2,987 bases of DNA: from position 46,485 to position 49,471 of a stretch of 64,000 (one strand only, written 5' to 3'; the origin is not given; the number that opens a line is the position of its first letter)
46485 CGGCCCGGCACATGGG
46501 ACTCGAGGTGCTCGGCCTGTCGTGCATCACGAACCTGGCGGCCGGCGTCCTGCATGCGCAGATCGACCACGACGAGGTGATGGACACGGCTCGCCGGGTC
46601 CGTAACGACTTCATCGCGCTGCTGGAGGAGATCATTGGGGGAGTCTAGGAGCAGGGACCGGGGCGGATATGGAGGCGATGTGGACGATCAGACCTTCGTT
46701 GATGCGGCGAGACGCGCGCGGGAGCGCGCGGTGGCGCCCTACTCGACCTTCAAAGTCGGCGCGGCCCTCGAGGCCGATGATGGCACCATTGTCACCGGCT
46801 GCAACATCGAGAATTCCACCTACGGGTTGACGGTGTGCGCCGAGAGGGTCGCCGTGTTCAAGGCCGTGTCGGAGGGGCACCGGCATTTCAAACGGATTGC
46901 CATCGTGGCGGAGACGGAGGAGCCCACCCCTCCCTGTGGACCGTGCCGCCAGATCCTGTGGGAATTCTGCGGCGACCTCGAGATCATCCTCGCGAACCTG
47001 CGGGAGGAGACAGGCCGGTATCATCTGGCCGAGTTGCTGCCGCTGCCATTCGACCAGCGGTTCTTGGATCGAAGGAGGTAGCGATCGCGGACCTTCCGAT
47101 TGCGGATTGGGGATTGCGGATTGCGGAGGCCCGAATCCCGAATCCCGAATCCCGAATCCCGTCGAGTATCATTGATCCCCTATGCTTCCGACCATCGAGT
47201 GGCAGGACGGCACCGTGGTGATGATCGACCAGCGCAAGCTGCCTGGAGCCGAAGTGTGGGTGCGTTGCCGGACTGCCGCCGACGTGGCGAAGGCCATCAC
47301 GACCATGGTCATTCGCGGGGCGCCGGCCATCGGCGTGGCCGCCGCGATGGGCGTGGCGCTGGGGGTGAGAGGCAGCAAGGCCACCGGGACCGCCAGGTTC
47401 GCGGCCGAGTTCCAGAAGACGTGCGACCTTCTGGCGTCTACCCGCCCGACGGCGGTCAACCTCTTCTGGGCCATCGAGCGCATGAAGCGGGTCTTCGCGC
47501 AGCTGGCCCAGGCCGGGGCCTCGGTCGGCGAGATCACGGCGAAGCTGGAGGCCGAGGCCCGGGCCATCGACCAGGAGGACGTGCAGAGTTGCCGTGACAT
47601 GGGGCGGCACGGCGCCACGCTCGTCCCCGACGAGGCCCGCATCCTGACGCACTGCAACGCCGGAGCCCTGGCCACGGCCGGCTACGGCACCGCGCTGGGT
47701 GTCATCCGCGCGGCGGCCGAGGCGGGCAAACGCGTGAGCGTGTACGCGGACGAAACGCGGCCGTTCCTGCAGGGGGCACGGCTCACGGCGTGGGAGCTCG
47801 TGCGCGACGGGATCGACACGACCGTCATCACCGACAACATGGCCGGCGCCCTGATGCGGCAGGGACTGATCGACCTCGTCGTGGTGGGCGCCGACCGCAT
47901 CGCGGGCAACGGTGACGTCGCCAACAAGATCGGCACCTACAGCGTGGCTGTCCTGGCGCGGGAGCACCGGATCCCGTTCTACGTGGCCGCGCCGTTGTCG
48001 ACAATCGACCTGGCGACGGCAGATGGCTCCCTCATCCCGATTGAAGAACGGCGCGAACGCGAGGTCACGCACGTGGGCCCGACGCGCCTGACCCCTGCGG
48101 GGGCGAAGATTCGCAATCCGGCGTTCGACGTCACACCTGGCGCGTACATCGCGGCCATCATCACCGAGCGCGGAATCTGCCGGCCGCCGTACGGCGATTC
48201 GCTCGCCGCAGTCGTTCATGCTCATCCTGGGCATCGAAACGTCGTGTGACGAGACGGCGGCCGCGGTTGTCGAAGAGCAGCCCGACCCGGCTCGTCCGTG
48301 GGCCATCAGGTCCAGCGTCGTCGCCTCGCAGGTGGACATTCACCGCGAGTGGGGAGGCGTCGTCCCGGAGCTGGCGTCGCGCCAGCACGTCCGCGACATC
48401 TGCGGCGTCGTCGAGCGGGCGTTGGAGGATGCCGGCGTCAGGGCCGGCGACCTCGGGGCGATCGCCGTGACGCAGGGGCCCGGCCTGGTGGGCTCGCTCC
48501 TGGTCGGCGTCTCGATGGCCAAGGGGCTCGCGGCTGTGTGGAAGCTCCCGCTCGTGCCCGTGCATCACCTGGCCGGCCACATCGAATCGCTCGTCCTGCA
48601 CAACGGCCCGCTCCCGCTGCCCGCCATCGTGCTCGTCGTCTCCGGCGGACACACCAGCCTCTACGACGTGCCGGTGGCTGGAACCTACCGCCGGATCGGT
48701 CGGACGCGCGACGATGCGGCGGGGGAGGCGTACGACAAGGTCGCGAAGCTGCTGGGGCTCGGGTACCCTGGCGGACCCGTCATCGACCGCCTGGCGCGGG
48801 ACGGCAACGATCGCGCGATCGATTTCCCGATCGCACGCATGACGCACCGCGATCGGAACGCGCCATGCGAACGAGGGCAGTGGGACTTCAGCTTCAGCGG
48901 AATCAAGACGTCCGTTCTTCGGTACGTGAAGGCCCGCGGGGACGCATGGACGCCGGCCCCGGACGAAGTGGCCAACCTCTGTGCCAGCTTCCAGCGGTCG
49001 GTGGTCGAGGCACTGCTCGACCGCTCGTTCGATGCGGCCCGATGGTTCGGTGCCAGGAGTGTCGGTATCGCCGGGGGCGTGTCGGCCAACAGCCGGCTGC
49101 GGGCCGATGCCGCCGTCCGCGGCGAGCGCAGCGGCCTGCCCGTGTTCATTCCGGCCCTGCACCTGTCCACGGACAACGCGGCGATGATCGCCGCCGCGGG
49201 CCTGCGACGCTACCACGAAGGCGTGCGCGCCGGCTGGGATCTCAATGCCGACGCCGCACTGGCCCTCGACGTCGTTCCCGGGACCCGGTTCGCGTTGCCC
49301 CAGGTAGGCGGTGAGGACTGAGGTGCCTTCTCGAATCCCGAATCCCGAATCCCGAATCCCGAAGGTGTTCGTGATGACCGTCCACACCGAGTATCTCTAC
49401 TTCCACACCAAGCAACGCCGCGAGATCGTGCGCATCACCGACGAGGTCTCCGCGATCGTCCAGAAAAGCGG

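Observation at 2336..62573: Window-wide family of period-7 (heptanucleotide) tandem arrays placed at or just after stop codons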

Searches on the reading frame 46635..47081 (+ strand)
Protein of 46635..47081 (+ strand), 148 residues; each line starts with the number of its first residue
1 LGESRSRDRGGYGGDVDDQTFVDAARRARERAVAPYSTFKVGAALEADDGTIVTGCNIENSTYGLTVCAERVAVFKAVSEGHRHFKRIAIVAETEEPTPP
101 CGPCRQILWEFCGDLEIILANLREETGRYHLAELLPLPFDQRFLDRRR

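Call 12: search_protein_families(library=pfam, proteins=[window:46635-47081:+])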
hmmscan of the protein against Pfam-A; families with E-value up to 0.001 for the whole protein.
window:46635-47081:+ (148 aa): 2 families
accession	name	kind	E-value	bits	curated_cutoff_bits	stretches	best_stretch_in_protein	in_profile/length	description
PF00383.29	dCMP_cyt_deam_1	-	3.8e-17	62.5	25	1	17-112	3-94/102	Cytidine and deoxycytidylate deaminase zinc-binding region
PF08211.18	dCMP_cyt_deam_2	-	2.2e-07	31.6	25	1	18-90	41-112/130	Cytidine and deoxycytidylate deaminase zinc-binding region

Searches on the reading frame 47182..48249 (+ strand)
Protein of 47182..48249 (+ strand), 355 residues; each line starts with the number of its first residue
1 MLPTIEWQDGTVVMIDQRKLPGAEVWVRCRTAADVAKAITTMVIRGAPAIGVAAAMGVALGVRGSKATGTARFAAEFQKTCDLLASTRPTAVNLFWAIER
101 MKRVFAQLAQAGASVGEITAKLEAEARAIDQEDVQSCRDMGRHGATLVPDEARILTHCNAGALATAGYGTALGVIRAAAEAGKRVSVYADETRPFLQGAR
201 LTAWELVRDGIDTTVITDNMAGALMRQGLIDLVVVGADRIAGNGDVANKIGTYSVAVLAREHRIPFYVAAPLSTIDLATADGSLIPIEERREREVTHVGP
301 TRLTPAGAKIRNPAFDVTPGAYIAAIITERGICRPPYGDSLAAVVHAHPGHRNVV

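Call 12: search_protein_families(library=pfam, proteins=[window:47182-48249:+])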
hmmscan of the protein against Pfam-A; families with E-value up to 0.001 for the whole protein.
window:47182-48249:+ (355 aa): 1 family
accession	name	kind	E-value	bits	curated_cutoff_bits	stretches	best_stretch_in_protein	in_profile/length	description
PF01008.23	IF-2B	-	8e-90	301.3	22.4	1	44-335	2-280/280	Initiation factor 2 subunit family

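Call 14: find_homologous_proteins(query=window:47182-48249:+, max_evalue=1e-50)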
Query window:47182-48249:+ (355 aa): 8000 proteins with E <= 1e-50 among 8000 candidates; the best 120 are listed.
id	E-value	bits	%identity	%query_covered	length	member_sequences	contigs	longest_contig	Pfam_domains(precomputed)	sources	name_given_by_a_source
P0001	2.8e-227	772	100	100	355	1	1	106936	PF01008.24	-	-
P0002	8.0e-206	701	91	99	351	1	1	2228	PF01008.24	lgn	-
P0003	8.3e-204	694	89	100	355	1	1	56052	PF01008.24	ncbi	-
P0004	2.5e-202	690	89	100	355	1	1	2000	PF01008.24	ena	-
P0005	5.4e-198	675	87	99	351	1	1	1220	PF01008.24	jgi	jgi:methylthioribose-1-phosphate isomerase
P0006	1.7e-181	621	83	97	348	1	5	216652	PF01008.24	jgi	jgi:methylthioribose-1-phosphate isomerase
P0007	3.0e-181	620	82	100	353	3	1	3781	PF01008.24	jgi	jgi:methylthioribose-1-phosphate isomerase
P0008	6.9e-180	616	83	99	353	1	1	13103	PF01008.24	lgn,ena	-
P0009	8.0e-180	616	84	96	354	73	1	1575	PF01008.24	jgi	jgi:methylthioribose-1-phosphate isomerase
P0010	3.5e-179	613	82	98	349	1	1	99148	PF01008.24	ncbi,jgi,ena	ncbi:MAG: S-methyl-5-thioribose-1-phosphate isomerase [Acidobacteriota bacterium]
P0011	9.2e-179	612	78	100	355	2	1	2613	PF01008.24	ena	-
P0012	9.9e-179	612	82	97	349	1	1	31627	PF01008.24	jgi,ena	-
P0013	1.1e-178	612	84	97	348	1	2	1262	PF01008.24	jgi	jgi:methylthioribose-1-phosphate isomerase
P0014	1.3e-178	612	82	99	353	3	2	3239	PF01008.24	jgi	jgi:methylthioribose-1-phosphate isomerase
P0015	1.5e-178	611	79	100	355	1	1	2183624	PF01008.24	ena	-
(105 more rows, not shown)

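Call 15: find_encoding_contigs(protein=P0003, flank=10000, max_places=3)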
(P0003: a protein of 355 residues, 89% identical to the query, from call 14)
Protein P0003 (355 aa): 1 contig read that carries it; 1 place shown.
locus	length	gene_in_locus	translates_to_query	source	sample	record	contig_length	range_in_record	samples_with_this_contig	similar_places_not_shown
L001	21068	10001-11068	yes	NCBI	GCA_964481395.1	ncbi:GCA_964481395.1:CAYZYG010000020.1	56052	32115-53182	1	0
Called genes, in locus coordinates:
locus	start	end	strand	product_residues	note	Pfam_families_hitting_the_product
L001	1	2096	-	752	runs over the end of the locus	PF03130:HEAT_PBS (faint), PF13646:HEAT_2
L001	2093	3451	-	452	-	PF13487:HD_5, PF01966:HD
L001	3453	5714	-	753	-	PF13646:HEAT_2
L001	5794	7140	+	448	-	PF02885:Glycos_trans_3N, PF00591:Glycos_transf_3, PF07831:PYNP_C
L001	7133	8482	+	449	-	PF01773:Nucleos_tra2_N, PF07670:Gate, PF07662:Nucleos_tra2_C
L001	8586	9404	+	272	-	PF01048:PNP_UDP_1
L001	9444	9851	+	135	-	PF00383:dCMP_cyt_deam_1, PF08211:dCMP_cyt_deam_2 (weak)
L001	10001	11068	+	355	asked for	PF01008:IF-2B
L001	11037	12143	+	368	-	PF00814:TsaD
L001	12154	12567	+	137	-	PF01894:YjbQ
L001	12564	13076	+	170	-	PF00293:NUDIX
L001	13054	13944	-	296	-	PF01925:TauE (weak)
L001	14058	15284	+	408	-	PF03616:Glt_symporter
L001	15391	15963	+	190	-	PF01966:HD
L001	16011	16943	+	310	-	PF00005:ABC_tran, PF13304:AAA_21, PF13732:DrrA1-3_C (weak)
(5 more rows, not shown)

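Call 16: find_encoding_contigs(protein=P0006, flank=10000, max_places=3)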
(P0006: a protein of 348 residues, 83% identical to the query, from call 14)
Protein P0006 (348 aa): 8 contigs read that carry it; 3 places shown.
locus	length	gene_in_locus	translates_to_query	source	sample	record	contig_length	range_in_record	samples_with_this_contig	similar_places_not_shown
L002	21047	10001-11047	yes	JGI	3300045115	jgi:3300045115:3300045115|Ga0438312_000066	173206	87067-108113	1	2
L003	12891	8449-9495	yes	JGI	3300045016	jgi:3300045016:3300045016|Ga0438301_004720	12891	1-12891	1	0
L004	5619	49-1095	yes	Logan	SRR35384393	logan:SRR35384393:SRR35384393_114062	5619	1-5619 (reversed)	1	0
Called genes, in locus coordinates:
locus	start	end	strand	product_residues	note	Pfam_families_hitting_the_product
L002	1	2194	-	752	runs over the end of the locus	PF02985:HEAT (faint), PF13646:HEAT_2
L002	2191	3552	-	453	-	PF13487:HD_5, PF01966:HD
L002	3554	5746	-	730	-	-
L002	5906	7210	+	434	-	PF02885:Glycos_trans_3N, PF00591:Glycos_transf_3, PF07831:PYNP_C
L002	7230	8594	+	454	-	PF01773:Nucleos_tra2_N, PF07670:Gate, PF07662:Nucleos_tra2_C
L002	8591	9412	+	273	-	PF01048:PNP_UDP_1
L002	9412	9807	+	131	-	PF00383:dCMP_cyt_deam_1, PF08211:dCMP_cyt_deam_2, PF26947:CDL (weak)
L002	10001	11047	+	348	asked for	PF01008:IF-2B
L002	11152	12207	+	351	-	PF00814:TsaD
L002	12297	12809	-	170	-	PF00293:NUDIX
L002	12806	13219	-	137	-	PF01894:YjbQ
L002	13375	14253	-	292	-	PF01925:TauE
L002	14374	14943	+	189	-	PF01966:HD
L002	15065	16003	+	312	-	PF00005:ABC_tran, PF13304:AAA_21 (weak), PF13732:DrrA1-3_C (weak)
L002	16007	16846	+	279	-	PF12679:ABC2_membrane_2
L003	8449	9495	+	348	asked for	PF01008:IF-2B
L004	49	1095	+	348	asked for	PF01008:IF-2B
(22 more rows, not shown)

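Call 17: find_encoding_contigs(protein=P0010, flank=10000, max_places=3)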
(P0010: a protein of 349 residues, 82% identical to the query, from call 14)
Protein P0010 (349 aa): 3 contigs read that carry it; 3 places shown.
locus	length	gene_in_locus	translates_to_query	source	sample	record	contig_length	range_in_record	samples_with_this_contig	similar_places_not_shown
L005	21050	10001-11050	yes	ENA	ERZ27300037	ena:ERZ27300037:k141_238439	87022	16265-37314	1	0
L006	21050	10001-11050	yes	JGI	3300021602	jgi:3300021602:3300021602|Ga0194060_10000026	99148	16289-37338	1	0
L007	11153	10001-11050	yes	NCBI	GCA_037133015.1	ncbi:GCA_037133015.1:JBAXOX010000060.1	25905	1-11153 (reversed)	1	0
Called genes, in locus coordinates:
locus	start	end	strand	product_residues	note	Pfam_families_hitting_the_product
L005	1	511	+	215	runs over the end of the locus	PF04536:TPM_phosphatase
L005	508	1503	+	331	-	-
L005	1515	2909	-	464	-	PF13487:HD_5, PF01966:HD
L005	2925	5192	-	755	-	PF03130:HEAT_PBS (faint), PF13646:HEAT_2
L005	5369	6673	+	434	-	PF02885:Glycos_trans_3N, PF00591:Glycos_transf_3, PF07831:PYNP_C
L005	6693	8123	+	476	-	PF01773:Nucleos_tra2_N, PF07670:Gate, PF07662:Nucleos_tra2_C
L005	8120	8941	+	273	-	PF01048:PNP_UDP_1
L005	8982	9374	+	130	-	PF07238:PilZ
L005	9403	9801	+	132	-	PF00383:dCMP_cyt_deam_1, PF08211:dCMP_cyt_deam_2 (weak)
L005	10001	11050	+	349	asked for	PF01008:IF-2B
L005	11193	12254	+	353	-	PF00814:TsaD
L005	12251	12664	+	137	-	PF01894:YjbQ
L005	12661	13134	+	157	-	PF00293:NUDIX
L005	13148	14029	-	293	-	PF01925:TauE (weak)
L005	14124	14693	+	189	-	PF01966:HD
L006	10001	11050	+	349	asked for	PF01008:IF-2B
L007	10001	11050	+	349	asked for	PF01008:IF-2B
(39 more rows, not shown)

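Call 33: find_related_loci(query=window:47182-48249:+, collection=genome_contigs, flank=10000)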
Query window:47182-48249:+ (355 aa) in genome_contigs; peptide patterns used: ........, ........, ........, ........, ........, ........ (x = any residue, [..] = any of these).
600 stretches matched a pattern (row limit reached: there are more); 599 encode a relative of the query (tblastn E <= 1e-3); the best 80 are kept; 80 distinct loci.
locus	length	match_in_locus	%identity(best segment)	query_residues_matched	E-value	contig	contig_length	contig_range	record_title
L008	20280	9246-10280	77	1-345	3e-178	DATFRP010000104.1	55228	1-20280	MAG TPA_asm: Vicinamibacterales bacterium isolate SMAG_U9361 k141_831051, whole genome shotgun sequence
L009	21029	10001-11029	78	1-343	1e-174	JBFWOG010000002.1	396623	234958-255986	MAG: Vicinamibacterales bacterium isolate CA_2019_TPBF_130 NODE_202_length_396623_cov_49.746709_TPBF, whole genome shotg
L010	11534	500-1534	74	1-345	2e-169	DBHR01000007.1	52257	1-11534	MAG TPA_asm: Acidobacteria bacterium UBA823 UBA823_contig_1536, whole genome shotgun sequence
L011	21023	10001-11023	74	1-341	2e-167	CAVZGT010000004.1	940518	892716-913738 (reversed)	MAG: uncultured Acidobacteriota bacterium isolate MFD05567.bin.2.150 genome assembly, contig: contig_15682, whole genome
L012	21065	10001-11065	70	1-355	2e-166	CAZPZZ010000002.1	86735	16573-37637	MAG TPA_asm: uncultured Vicinamibacteraceae bacterium isolate SRP092796_co3_772 genome assembly, contig: NODE_206_length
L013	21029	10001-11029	74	1-343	2e-165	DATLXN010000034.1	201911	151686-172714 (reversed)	MAG TPA_asm: Vicinamibacterales bacterium isolate SMAG_U13247 k141_90137, whole genome shotgun sequence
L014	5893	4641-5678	74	1-346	1e-166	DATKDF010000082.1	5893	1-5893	MAG TPA_asm: Vicinamibacterales bacterium isolate SMAG_U14465 k141_1391401, whole genome shotgun sequence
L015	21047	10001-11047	73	1-349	1e-164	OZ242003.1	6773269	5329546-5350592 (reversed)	MAG: Vicinamibacterales bacterium isolate a81303e6-5222-43c3-8420-e6164aabff0e genome assembly, chromosome: 1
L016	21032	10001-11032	73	1-344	2e-164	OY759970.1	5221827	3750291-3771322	MAG: Vicinamibacterales bacterium isolate d8048395-9ec3-4be5-9403-ce9d0d334964 genome assembly, chromosome: 1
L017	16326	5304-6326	74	1-341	2e-164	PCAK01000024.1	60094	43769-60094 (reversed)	MAG: Acidobacteria bacterium isolate NP133 MHASMcontig_374100, whole genome shotgun sequence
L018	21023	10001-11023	73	1-341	2e-163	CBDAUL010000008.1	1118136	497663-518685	MAG: Vicinamibacterales bacterium isolate 3187d3cd-29f7-40f2-88d1-47a6769d9de4 genome assembly, contig: contig_8, whole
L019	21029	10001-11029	72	1-343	9e-163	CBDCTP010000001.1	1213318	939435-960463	MAG: Vicinamibacterales bacterium isolate 10f4adea-8e09-47d4-a7a3-d2416a85f142 genome assembly, contig: contig_1, whole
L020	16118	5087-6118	72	1-344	3e-161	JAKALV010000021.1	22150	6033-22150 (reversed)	MAG: Acidobacteria bacterium isolate WY5.bin136 NODE_3632_length_22150_cov_2.331653, whole genome shotgun sequence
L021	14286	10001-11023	72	1-341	3e-160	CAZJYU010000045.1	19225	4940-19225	MAG TPA_asm: uncultured Vicinamibacteraceae bacterium isolate SRP109090_co2_6 genome assembly, contig: NODE_4015_length_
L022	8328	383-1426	70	1-347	9e-152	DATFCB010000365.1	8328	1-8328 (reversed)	MAG TPA_asm: Pyrinomonadaceae bacterium isolate SMAG_U8543 k141_274817, whole genome shotgun sequence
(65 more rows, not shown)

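Call 48: find_related_loci(query=window:47182-48249:+, collection=metagenome_contigs, flank=10000)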
Query window:47182-48249:+ (355 aa) in metagenome_contigs; peptide patterns used: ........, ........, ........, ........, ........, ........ (x = any residue, [..] = any of these).
600 stretches matched a pattern (row limit reached: there are more); 596 encode a relative of the query (tblastn E <= 1e-3); the best 80 are kept; 80 distinct loci.
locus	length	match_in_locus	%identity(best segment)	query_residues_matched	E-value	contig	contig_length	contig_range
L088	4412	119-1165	80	1-349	0e+0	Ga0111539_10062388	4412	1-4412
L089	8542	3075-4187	77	1-355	0e+0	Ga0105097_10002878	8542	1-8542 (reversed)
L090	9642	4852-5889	78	1-346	4e-180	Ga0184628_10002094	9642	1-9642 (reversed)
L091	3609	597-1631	78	1-345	0e+0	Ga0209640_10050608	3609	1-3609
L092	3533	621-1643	79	1-341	0e+0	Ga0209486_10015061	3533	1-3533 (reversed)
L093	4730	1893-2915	77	1-341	4e-180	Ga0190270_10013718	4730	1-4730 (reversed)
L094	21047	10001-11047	76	1-349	3e-175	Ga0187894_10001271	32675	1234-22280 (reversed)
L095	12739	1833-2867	77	1-345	1e-174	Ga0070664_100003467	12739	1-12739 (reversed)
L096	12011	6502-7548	73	1-349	1e-169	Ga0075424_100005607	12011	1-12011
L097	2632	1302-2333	75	1-344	3e-180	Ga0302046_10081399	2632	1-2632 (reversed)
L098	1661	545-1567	77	1-341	0e+0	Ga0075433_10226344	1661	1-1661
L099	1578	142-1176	75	1-345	0e+0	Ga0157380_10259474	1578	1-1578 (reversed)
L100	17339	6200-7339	69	1-355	1e-167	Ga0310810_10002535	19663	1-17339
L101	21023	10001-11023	74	1-341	3e-166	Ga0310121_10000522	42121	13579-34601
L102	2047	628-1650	76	1-341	1e-179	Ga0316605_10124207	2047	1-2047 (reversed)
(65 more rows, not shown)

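Call 60: find_encoding_contigs(protein=P0002, flank=5000, max_places=3)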
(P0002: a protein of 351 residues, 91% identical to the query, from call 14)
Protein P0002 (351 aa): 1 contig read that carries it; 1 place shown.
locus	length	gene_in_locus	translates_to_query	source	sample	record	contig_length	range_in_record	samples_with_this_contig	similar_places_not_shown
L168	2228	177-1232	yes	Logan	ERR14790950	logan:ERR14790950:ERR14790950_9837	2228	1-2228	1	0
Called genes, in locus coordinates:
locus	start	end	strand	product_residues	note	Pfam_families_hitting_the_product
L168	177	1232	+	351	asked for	PF01008:IF-2B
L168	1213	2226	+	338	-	?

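Call 61: find_encoding_contigs(protein=P0004, flank=5000, max_places=3)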
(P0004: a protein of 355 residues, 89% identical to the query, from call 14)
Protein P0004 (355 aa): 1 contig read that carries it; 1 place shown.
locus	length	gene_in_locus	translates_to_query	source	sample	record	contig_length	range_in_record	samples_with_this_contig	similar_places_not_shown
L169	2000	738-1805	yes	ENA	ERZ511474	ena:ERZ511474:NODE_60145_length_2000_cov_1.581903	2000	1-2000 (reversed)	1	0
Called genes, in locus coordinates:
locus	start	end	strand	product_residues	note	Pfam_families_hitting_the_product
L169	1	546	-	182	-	?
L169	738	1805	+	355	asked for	PF01008:IF-2B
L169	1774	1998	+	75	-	?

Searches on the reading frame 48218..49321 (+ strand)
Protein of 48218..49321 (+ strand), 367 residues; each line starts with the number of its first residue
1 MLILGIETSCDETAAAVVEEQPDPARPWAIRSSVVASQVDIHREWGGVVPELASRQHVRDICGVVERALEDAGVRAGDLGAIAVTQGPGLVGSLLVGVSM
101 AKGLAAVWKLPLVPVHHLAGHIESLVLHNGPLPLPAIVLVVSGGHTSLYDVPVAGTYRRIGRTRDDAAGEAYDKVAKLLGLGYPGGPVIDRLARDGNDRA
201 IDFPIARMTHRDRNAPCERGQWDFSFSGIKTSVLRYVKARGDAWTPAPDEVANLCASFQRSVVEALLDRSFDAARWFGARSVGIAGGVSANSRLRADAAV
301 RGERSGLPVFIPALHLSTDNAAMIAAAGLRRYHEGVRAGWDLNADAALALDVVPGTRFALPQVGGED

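Call 12: search_protein_families(library=pfam, proteins=[window:48218-49321:+])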
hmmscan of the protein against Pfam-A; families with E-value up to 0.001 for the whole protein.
window:48218-49321:+ (367 aa): 2 families
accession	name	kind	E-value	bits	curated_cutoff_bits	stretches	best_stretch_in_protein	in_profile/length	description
PF00814.31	TsaD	-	3.5e-87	292.9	24.8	1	30-325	2-263/264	tRNA N6-adenosine threonylcarbamoyltransferase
PF22521.2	HypF_C_2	-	0.0006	20.1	27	0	249-314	164-229/241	Carbamoyltransferase, Kae1-like Domain, second subdomain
